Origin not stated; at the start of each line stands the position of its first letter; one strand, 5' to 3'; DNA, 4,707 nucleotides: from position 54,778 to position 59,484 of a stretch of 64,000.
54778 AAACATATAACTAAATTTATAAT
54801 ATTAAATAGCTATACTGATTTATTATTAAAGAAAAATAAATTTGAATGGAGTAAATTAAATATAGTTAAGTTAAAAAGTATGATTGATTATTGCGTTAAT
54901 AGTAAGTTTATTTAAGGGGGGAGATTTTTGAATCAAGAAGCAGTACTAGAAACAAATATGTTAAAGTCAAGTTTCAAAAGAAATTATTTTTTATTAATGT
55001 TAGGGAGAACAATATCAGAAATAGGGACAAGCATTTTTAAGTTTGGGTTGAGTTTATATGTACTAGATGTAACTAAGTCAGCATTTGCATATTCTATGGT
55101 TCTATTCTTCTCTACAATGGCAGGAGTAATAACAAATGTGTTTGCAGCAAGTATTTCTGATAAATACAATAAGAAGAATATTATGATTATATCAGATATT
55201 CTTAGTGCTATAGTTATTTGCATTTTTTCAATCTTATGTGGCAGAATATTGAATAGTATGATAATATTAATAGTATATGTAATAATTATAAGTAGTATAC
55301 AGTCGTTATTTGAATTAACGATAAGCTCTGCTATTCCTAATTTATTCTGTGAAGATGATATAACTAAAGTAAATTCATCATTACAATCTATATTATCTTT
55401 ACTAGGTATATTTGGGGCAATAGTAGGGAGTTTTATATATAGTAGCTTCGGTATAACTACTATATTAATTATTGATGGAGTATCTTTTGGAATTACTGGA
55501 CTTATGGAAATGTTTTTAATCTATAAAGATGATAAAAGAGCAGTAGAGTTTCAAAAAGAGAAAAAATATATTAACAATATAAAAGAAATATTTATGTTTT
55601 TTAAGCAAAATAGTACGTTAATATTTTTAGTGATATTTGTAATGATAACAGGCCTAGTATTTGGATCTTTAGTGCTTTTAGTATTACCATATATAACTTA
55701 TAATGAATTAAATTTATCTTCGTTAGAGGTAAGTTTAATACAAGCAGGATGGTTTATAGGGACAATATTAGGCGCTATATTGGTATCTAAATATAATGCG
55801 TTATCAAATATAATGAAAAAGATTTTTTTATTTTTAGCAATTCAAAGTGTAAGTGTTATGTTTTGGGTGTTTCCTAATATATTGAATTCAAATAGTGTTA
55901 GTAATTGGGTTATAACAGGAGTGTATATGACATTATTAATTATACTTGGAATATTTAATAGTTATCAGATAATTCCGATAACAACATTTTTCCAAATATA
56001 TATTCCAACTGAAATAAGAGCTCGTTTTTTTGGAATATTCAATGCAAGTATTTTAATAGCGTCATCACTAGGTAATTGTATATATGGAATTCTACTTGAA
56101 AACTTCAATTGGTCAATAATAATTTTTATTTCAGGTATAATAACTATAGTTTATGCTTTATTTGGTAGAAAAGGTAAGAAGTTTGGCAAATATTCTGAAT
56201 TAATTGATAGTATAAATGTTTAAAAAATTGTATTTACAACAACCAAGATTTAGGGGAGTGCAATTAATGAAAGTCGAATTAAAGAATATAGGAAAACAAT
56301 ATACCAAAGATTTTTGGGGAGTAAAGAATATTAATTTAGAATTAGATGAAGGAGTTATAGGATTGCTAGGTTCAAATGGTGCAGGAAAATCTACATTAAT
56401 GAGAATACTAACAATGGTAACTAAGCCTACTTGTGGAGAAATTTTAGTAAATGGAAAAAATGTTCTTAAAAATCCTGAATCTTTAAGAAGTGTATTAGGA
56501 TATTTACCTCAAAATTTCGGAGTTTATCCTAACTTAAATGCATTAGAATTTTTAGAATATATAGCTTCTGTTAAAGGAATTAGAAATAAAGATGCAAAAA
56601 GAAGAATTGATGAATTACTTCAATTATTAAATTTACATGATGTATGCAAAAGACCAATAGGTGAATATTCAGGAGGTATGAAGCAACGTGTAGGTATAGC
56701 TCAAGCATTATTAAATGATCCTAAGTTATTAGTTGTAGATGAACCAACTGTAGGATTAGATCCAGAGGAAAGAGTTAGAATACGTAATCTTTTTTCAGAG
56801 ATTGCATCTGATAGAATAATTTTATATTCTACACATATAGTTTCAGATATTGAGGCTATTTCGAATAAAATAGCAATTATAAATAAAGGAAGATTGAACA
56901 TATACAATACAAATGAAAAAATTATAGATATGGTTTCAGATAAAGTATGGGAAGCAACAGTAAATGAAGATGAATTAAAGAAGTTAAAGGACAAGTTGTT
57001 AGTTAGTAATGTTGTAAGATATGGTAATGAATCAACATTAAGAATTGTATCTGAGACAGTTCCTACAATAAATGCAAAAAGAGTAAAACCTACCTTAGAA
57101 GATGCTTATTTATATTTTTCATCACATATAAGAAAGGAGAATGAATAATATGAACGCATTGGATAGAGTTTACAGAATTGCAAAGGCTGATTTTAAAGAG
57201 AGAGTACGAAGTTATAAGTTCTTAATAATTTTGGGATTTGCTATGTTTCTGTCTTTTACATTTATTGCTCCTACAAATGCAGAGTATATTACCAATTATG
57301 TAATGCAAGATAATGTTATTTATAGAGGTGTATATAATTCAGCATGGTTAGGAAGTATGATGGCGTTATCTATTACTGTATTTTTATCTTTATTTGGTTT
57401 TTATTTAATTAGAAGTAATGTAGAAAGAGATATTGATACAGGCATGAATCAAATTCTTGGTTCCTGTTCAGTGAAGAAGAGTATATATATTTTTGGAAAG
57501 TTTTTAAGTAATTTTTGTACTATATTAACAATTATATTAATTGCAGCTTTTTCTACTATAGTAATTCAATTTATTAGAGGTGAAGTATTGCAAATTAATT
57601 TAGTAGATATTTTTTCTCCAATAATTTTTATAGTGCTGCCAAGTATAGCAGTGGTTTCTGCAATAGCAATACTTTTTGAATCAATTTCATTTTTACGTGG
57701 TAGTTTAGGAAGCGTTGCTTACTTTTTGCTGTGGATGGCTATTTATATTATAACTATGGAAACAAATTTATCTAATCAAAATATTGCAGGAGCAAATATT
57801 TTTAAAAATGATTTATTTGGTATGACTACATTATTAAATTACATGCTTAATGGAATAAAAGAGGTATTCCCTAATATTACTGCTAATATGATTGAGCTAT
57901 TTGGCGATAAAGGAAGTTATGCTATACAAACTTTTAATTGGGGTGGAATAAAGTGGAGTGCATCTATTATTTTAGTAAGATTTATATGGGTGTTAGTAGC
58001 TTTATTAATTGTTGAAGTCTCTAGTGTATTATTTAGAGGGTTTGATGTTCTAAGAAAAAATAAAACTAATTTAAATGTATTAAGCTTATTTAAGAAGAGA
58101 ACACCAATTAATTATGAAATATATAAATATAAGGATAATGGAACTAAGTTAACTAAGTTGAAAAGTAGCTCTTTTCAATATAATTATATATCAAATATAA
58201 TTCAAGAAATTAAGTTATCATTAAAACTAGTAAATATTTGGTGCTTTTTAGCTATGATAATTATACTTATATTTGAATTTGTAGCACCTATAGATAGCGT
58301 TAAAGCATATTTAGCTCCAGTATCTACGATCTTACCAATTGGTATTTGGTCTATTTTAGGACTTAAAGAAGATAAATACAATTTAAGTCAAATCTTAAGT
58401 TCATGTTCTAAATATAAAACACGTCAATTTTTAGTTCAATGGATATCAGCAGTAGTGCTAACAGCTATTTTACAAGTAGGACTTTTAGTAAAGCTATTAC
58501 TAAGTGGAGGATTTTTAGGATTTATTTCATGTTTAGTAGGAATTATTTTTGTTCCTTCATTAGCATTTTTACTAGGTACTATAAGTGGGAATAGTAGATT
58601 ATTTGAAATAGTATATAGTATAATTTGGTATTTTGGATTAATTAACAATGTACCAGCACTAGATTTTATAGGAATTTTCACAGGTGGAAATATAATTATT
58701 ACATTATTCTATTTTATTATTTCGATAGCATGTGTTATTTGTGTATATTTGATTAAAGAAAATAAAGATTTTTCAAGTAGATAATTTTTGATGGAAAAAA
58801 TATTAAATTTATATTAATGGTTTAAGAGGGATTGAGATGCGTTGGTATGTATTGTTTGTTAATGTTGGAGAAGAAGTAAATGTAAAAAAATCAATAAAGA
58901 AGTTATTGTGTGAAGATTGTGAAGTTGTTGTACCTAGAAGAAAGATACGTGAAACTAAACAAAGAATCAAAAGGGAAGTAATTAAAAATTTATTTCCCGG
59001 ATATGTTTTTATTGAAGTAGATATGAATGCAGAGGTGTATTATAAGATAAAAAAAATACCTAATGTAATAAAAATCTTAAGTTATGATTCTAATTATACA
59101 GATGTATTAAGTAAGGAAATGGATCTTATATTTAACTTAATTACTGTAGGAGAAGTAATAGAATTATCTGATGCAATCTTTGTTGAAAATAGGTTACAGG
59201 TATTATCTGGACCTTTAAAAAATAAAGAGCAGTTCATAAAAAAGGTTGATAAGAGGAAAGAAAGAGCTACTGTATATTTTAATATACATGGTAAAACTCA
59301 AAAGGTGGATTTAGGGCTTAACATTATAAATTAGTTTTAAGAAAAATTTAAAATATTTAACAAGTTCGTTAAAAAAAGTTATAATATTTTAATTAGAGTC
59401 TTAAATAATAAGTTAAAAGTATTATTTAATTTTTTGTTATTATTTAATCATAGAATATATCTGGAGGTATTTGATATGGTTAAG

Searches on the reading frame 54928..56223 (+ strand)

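Call 3: search_protein_families(library=pfam, proteins=[window:54928-56223:+], max_evalue=0.01)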
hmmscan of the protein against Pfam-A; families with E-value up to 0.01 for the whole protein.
window:54928-56223:+ (431 aa): 3 families
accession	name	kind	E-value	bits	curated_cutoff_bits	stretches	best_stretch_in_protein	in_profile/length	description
PF07690.21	MFS_1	-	4.4e-34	118.4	33.4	2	23-372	1-336/347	Major Facilitator Superfamily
PF05977.19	MFS_3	-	9.7e-12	44.5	27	1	23-411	15-388/524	Transmembrane secretion effector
PF13347.12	MFS_2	-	7.4e-05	21.9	27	1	9-135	214-338/427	MFS/sugar transport protein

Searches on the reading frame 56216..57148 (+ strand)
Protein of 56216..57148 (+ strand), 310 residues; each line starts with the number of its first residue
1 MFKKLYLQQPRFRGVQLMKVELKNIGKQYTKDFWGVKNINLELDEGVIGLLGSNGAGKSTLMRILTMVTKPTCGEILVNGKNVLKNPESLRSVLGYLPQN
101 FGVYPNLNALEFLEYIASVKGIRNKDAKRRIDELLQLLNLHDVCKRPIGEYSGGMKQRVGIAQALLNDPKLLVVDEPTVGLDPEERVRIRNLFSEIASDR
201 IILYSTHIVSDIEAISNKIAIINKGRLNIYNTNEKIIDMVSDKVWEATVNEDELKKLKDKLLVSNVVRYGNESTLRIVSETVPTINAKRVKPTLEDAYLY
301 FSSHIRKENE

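Call 3: search_protein_families(library=pfam, proteins=[window:56216-57148:+], max_evalue=0.01)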
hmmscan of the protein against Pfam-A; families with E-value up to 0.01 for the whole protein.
window:56216-57148:+ (310 aa): 8 families
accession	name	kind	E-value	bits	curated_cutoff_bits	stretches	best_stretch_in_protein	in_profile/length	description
PF00005.33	ABC_tran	-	2e-33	116.4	25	1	36-178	1-136/137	ABC transporter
PF13304.12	AAA_21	-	9.3e-11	42.8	27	1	142-207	229-298/304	AAA domain, putative AbiEii toxin, Type IV TA system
PF13476.12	AAA_23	-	9e-06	26.9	27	1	19-69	1-43/201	AAA domain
PF13175.12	AAA_15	-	2.9e-05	24.3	32.1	1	32-70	10-48/374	AAA ATPase domain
PF03193.22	RsgA_GTPase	-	0.0044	17.3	30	1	31-75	92-136/174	RsgA GTPase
PF13555.12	AAA_29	-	0.0062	16.7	27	0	38-62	16-39/61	P-loop containing region of AAA domain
PF04310.18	MukB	-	0.0085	16.3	23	0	37-69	18-50/226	MukB N-terminal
PF13166.12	AAA_13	-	0.0091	15.2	36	0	52-88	23-59/713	AAA domain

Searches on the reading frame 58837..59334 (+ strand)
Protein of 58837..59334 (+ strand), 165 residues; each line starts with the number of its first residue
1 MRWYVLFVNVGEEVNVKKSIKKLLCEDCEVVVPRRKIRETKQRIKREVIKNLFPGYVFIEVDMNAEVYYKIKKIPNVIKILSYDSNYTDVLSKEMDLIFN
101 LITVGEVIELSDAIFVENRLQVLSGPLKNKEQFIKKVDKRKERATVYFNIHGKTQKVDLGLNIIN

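Call 3: search_protein_families(library=pfam, proteins=[window:58837-59334:+], max_evalue=0.01)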
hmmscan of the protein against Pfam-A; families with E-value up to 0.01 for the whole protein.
window:58837-59334:+ (165 aa): 2 families
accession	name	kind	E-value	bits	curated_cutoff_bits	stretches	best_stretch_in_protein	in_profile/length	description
PF02357.24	NusG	-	2.2e-18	67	22.2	1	1-98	1-92/93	Transcription termination factor nusG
PF16688.10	CNV-Replicase_N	-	0.0023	18.7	27.1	1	18-67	4-58/108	Replicase polyprotein N-term from Coronavirus nsp1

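Call 46: search_protein_families(library=ncbifam, proteins=[window:58837-59334:+], max_evalue=0.001)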
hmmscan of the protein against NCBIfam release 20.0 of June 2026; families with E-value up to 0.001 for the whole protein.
window:58837-59334:+ (165 aa): 7 families
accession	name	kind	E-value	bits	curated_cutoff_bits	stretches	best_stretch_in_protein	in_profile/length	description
NF033641.1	antiterm_LoaP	exception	4.4e-52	176.5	125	1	3-164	1-164/166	antiterminator LoaP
TIGR00922.1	nusG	equivalog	4.3e-22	78.8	135.7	1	3-162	1-167/172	transcription termination/antitermination protein NusG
TIGR01956.2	NusG_myco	equivalog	1.5e-12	47.6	150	1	41-164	75-236/239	transcription termination/antitermination protein NusG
TIGR01955.1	RfaH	equivalog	6e-10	39.3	144.5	1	3-159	1-153/159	transcription/translation regulatory transformer protein RfaH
NF033644.1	antiterm_UpxY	subfamily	5.7e-09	36.2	100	1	3-147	1-147/164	UpxY family transcription antiterminator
NF006534.0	PRK09014.1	equivalog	5.8e-07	29.6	124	1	2-103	3-98/162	transcription/translation regulatory transformer protein RfaH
TIGR00405.1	KOW_elon_Spt5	equivalog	0.00018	21.5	69.95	1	35-146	19-119/145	transcription elongation factor Spt5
